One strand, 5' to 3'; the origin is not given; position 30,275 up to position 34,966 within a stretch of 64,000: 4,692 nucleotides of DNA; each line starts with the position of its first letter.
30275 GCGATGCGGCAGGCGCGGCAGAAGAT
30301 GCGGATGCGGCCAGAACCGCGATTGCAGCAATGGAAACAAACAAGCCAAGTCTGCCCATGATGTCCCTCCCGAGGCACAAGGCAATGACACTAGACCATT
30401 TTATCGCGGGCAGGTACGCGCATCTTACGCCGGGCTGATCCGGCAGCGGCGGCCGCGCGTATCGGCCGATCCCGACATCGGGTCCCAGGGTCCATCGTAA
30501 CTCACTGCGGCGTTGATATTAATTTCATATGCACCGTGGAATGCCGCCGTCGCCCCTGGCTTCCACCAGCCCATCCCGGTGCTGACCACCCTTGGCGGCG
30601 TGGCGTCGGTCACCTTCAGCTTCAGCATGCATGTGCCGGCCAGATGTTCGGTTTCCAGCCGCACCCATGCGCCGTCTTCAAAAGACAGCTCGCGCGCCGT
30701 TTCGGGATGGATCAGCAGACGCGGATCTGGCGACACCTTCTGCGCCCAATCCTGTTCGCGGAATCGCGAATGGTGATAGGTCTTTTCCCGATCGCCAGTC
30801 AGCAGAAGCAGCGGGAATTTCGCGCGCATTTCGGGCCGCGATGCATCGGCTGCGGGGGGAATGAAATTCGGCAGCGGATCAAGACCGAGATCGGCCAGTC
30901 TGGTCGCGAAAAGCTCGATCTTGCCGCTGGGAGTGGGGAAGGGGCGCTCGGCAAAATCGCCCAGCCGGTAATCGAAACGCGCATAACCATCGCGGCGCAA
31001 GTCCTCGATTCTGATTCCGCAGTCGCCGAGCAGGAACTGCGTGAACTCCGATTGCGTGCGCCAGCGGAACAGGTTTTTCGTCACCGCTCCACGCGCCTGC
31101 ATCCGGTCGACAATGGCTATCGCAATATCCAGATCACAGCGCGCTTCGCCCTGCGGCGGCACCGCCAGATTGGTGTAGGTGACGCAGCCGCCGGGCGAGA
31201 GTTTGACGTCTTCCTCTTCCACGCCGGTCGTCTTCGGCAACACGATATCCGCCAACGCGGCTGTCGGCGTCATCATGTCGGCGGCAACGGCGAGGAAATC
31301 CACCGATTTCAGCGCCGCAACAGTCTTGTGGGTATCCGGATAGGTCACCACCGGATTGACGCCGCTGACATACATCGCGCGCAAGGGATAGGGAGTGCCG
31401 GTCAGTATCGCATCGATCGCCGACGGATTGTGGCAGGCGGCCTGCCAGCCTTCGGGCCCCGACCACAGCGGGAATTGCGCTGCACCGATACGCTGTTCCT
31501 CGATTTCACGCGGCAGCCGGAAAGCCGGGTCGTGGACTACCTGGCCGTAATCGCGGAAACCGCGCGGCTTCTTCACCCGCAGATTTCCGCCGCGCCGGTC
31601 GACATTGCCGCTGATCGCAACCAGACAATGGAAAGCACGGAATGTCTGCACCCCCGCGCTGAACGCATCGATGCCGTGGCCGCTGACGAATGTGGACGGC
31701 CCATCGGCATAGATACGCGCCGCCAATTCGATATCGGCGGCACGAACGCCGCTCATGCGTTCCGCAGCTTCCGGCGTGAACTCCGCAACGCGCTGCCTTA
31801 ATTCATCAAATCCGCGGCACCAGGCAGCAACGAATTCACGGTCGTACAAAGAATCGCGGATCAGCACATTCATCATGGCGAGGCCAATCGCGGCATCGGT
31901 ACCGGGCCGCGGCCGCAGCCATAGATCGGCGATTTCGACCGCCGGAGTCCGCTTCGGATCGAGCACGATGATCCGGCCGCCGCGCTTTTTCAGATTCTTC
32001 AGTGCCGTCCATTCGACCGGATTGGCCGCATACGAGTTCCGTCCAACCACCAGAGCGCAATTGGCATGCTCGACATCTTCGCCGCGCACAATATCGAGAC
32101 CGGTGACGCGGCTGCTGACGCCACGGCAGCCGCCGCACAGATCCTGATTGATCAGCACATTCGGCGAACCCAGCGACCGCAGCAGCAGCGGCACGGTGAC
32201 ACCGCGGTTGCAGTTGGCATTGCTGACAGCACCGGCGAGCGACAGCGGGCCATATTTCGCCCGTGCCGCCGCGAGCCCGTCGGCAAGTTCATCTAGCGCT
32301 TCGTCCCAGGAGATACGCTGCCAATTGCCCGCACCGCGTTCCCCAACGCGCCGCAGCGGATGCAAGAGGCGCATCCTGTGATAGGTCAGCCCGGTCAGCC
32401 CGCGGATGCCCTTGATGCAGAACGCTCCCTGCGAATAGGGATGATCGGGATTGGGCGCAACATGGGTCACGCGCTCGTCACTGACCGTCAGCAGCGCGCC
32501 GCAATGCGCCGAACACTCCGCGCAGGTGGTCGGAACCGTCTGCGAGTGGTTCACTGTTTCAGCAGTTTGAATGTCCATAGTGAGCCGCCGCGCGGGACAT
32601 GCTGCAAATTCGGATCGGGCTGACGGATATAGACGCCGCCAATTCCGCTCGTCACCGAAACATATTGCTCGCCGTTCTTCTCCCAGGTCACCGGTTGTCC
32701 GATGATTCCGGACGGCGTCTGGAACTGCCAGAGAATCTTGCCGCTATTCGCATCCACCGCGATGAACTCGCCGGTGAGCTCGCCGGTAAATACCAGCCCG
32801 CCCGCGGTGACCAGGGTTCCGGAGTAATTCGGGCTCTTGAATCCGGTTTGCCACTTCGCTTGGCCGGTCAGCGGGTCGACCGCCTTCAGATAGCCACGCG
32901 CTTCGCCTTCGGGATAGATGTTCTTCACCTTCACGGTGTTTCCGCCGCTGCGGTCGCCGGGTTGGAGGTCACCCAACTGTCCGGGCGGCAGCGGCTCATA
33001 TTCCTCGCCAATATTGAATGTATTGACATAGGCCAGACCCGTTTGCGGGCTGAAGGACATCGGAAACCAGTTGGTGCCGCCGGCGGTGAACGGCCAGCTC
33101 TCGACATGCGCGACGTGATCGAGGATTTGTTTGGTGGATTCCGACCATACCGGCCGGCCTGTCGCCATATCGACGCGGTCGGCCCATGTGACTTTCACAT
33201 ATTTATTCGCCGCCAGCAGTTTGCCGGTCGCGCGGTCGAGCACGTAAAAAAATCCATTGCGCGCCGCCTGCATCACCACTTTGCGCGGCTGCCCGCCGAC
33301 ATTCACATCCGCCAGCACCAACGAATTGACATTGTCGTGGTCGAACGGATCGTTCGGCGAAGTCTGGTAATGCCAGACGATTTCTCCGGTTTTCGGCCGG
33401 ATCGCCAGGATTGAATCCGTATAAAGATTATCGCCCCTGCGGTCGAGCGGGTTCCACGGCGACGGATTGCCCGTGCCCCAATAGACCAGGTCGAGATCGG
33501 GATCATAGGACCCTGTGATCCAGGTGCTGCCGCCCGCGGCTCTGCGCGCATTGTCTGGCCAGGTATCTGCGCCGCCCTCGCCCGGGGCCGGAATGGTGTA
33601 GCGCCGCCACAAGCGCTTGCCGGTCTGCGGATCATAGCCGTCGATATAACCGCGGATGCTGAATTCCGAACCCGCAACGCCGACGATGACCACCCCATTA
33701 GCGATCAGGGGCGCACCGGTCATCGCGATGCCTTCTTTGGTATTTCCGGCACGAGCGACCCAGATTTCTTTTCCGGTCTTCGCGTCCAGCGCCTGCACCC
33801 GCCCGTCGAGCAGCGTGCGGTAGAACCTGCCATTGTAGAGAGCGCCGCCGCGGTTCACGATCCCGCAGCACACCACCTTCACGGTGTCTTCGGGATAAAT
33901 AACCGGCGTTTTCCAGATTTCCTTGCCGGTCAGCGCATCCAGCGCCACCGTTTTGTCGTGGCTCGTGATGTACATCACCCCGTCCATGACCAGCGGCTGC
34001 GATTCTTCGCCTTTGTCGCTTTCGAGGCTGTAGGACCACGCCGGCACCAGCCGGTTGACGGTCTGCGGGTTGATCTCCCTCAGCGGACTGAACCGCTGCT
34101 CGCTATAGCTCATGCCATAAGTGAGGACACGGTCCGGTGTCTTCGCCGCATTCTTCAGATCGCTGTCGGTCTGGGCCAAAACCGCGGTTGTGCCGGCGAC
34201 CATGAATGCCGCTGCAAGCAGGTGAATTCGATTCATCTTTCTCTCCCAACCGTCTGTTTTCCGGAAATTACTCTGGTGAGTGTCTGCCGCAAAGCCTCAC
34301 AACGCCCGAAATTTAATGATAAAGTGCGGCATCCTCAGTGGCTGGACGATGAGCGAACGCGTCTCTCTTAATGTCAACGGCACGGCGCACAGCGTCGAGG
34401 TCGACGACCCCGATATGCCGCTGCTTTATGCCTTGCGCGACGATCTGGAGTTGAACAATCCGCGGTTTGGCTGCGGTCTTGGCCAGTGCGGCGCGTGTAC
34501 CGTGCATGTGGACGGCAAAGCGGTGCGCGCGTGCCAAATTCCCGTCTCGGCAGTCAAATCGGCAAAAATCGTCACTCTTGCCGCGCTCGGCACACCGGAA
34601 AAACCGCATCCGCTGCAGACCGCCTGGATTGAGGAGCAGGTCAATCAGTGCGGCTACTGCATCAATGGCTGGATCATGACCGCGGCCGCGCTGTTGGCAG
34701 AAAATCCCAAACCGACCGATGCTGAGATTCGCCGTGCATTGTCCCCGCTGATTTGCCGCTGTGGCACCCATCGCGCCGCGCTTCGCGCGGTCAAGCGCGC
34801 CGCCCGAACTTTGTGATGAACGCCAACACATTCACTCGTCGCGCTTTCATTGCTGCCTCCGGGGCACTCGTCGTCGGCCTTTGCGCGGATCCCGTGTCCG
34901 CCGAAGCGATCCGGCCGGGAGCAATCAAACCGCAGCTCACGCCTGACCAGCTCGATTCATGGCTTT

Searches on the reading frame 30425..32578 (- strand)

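Call 14: search_protein_families(library=pfam, max_evalue=0.001, proteins=[window:30425-32578:-])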
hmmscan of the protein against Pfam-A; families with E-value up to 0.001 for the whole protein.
window:30425-32578:- (717 aa): 3 families
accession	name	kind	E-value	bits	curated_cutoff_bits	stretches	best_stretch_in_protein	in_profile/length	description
PF00384.28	Molybdopterin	-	1.1e-42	146.8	24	1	70-491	1-352/353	Molybdopterin oxidoreductase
PF01568.27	Molydop_binding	-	7.2e-17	61.9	26.8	1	591-705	1-104/110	Molydopterin dinucleotide binding domain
PF04879.21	Molybdop_Fe4S4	-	2.8e-13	50.1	22.7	1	13-60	2-49/55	Molybdopterin oxidoreductase Fe4S4 domain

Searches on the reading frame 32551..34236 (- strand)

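Call 14: search_protein_families(library=pfam, max_evalue=0.001, proteins=[window:32551-34236:-])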
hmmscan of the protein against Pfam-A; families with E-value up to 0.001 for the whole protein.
window:32551-34236:- (561 aa): 3 families
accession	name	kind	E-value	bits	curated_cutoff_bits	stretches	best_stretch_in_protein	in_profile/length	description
PF01011.28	PQQ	-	7.1e-77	259.9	26.7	2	39-343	3-337/595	Glucose/ethanol/alcohol dehydrogenase, beta-propeller domain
PF13360.13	PQQ_2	-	5.3e-31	108.5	27.6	2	67-290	17-233/233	Outer membrane protein assembly factor BamB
PF13570.13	Beta-prop_ACSF4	-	2.4e-14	53.9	133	1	447-537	154-240/329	Beta-alanine-activating enzyme, beta-propeller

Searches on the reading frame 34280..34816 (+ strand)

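Call 89: search_protein_families(library=pfam, max_evalue=0.001, proteins=[window:34280-34816:+])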
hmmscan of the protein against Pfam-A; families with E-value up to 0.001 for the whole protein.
window:34280-34816:+ (178 aa): 5 families
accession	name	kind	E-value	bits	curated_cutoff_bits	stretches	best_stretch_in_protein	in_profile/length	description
PF01799.25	Fer2_2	-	1.2e-24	86.6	30.3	1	99-172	1-75/75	[2Fe-2S] binding domain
PF00111.32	Fer2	-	7.7e-09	35.8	21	1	31-87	2-74/77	2Fe-2S iron-sulfur cluster binding domain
PF13085.11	Fer2_3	-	4.2e-06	27.2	27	1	62-103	49-89/107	2Fe-2S iron-sulfur cluster binding domain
PF10418.14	DHODB_Fe-S_bind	-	5.7e-05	23.2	23.9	1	60-86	1-30/41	Iron-sulfur cluster binding domain of dihydroorotate dehydrogenase B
PF13510.11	Fer2_4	-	0.00055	20.4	22.8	0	64-90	45-72/82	2Fe-2S iron-sulfur cluster binding domain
